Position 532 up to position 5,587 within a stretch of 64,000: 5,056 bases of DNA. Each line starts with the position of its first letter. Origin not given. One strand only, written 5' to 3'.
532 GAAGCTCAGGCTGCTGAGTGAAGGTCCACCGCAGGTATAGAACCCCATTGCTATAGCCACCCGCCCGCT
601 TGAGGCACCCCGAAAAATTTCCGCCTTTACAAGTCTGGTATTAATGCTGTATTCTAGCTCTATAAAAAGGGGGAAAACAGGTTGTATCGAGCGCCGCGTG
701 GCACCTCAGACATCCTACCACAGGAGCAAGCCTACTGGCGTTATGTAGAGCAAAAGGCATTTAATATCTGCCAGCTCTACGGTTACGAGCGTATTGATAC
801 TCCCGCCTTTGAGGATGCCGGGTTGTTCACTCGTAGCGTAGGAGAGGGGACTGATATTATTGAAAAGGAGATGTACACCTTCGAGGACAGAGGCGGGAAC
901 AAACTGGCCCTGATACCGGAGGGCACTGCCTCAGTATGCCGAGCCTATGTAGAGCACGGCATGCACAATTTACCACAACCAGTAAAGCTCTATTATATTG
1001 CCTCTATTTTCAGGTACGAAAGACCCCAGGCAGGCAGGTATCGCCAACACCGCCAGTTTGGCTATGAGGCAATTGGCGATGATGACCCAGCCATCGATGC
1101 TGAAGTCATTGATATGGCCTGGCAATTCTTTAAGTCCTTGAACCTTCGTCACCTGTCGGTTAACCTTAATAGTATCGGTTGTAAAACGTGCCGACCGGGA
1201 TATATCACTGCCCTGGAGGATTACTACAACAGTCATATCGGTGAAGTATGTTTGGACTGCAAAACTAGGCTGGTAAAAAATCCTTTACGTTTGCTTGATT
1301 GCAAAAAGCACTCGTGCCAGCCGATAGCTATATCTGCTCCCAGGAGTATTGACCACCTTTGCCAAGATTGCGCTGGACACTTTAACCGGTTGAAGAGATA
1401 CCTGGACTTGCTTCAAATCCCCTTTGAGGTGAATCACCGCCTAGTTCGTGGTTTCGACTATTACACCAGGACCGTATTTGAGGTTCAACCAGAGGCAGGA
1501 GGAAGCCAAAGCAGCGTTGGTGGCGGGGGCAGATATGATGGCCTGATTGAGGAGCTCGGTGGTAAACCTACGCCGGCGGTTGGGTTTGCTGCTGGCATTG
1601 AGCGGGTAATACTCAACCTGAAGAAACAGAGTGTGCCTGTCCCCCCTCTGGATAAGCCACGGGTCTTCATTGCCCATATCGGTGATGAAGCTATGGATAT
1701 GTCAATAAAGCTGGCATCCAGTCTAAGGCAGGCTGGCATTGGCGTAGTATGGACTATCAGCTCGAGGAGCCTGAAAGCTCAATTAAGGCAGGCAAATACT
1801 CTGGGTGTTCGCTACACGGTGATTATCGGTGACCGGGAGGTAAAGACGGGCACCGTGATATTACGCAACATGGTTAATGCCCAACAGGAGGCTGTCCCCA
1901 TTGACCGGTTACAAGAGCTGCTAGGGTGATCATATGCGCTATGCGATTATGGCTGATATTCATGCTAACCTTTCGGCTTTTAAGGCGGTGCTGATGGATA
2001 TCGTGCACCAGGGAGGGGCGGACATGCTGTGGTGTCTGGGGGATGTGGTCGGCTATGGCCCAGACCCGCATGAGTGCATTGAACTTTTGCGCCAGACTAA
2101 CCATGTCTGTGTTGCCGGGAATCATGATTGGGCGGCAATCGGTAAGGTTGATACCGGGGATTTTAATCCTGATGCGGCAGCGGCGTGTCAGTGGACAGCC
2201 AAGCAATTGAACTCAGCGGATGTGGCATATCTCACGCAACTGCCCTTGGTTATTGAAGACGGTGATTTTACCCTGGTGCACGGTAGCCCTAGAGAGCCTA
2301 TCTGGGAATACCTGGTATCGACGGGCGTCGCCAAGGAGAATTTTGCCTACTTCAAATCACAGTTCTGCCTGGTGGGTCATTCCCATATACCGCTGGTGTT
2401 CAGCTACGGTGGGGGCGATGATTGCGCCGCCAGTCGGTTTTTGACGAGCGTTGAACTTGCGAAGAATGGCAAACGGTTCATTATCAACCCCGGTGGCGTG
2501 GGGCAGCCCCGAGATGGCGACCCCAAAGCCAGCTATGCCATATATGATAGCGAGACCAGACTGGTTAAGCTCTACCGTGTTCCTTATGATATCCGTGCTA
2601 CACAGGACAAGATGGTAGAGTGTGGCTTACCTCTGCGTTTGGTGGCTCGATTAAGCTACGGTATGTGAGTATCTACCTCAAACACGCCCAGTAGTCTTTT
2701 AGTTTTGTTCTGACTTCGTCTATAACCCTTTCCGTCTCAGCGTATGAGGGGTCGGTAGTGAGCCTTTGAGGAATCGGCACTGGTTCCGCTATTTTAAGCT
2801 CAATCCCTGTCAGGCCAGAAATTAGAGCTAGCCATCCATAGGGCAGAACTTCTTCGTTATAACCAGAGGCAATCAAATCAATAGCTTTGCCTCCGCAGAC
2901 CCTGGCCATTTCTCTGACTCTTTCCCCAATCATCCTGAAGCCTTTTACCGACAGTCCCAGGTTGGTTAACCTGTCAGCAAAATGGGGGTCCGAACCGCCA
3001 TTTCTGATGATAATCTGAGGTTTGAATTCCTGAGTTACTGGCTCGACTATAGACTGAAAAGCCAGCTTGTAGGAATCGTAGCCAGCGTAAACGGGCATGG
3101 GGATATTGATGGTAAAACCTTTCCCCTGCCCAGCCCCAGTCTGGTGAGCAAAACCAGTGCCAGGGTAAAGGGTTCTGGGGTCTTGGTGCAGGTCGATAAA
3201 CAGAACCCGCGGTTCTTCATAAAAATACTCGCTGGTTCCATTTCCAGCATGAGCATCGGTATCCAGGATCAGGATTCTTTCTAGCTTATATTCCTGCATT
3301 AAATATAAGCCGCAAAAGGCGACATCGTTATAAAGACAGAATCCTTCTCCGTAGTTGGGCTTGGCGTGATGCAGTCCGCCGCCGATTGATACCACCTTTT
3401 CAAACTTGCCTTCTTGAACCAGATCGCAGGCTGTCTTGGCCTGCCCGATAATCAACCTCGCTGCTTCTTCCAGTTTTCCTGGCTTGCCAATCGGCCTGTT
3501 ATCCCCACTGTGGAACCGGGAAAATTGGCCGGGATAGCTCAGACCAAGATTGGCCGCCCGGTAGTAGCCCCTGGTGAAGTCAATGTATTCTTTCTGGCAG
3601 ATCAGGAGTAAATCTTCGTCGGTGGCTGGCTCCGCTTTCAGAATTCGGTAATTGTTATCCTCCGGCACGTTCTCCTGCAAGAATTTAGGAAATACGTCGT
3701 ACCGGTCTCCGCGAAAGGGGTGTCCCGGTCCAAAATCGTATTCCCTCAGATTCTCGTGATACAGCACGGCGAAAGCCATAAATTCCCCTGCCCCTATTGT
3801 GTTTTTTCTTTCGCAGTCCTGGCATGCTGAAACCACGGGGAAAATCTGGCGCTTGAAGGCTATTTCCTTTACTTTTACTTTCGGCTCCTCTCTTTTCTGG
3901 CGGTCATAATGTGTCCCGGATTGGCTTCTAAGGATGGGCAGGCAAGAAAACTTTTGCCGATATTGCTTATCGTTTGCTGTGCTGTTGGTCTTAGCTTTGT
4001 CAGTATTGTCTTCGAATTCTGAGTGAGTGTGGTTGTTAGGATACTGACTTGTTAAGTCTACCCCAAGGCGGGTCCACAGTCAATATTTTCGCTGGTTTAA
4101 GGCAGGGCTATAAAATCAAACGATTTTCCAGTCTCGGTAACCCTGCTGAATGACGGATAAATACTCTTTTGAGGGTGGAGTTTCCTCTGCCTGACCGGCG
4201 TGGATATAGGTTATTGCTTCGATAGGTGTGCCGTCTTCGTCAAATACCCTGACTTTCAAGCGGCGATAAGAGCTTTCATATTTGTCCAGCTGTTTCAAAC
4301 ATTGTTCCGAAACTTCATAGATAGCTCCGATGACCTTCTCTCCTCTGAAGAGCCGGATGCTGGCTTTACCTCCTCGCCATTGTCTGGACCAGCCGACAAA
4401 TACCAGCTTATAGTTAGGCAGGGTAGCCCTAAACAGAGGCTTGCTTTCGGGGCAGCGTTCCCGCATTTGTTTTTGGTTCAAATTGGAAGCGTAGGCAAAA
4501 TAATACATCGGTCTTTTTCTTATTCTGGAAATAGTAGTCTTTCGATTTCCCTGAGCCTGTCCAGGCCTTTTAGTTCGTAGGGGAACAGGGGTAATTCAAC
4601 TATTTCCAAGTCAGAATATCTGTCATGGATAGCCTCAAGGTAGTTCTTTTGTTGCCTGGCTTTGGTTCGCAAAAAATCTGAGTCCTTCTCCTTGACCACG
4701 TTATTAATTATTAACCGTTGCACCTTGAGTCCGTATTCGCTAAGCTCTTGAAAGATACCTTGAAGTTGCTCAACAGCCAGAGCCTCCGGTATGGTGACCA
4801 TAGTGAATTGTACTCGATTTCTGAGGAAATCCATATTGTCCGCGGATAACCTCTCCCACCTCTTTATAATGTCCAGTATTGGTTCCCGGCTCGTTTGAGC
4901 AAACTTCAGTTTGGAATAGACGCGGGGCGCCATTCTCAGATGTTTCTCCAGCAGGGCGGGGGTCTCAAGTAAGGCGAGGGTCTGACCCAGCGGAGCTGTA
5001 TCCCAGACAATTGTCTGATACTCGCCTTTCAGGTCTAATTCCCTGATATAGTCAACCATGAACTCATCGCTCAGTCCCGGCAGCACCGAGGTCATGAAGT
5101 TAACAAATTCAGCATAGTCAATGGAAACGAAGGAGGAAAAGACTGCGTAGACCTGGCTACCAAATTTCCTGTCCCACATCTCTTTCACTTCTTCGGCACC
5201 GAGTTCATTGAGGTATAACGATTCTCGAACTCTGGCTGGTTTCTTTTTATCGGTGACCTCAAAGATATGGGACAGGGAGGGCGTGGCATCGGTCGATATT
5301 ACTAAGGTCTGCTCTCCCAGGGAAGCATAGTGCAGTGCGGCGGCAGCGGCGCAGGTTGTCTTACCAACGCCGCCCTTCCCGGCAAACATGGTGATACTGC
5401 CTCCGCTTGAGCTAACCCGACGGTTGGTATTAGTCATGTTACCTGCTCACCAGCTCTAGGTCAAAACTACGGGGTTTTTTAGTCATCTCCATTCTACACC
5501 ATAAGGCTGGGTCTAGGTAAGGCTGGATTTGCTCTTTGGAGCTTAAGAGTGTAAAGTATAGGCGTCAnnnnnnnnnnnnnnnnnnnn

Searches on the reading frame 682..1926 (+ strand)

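Call 85: search_protein_families(library=pfam, proteins=[window:682-1926:+], max_evalue=0.0001)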
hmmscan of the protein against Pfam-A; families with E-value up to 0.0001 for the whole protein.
window:682-1926:+ (415 aa): 3 families
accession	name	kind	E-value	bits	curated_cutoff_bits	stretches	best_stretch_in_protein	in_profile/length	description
PF13393.11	tRNA-synt_His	-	4.6e-42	144.8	25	1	7-309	1-308/308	Histidyl-tRNA synthetase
PF03129.25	HGTP_anticodon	-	1.1e-16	61.2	21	1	328-413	2-90/94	Anticodon binding domain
PF00587.30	tRNA-synt_2b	-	2.9e-12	47.4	29.3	1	65-311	1-173/179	tRNA synthetase class II core domain (G, H, P, S and T)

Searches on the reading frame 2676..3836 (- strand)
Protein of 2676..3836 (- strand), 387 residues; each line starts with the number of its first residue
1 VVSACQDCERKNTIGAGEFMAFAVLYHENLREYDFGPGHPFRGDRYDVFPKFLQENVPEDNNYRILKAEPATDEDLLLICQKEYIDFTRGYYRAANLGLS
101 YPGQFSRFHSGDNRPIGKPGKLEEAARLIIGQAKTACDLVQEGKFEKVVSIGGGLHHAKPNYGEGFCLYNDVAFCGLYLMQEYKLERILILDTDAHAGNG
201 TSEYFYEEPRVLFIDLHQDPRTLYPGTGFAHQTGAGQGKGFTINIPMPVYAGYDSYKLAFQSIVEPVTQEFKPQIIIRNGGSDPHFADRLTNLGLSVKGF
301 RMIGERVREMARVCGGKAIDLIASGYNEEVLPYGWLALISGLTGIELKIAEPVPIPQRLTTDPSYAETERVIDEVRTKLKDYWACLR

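Call 85: search_protein_families(library=pfam, proteins=[window:2676-3836:-], max_evalue=0.0001)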
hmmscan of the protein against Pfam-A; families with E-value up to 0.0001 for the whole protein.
window:2676-3836:- (387 aa): 1 family
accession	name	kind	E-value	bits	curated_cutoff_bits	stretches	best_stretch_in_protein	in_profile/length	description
PF00850.24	Hist_deacetyl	-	8.9e-70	235.8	27.9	1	39-341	1-297/298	Histone deacetylase domain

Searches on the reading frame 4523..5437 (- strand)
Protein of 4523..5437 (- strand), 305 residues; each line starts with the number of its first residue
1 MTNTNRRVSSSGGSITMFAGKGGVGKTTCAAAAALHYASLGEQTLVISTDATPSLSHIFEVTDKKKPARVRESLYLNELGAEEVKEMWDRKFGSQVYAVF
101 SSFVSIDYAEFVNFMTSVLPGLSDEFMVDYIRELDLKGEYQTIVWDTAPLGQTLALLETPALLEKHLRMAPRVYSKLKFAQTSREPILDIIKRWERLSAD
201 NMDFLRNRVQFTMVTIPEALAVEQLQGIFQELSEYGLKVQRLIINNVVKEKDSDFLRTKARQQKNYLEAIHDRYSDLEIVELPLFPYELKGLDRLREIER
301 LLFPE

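Call 85: search_protein_families(library=pfam, proteins=[window:4523-5437:-], max_evalue=0.0001)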
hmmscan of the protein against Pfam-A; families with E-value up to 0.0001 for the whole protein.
window:4523-5437:- (305 aa): 4 families
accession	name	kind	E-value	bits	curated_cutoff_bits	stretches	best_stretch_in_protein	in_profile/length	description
PF02374.21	ArsA_ATPase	-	3.2e-55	187.9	24.3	1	15-302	3-303/305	Anion-transporting ATPase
PF01656.29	CbiA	-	8.3e-09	35.9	25.4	1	15-264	1-100/125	CobQ/CobB/MinD/ParA nucleotide binding domain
PF13614.12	AAA_31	-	1.2e-07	32.3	27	1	15-150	4-128/177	AAA domain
PF10609.15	ParA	-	7.8e-06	25.9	27.1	1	15-68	6-60/246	NUBPL iron-transfer P-loop NTPase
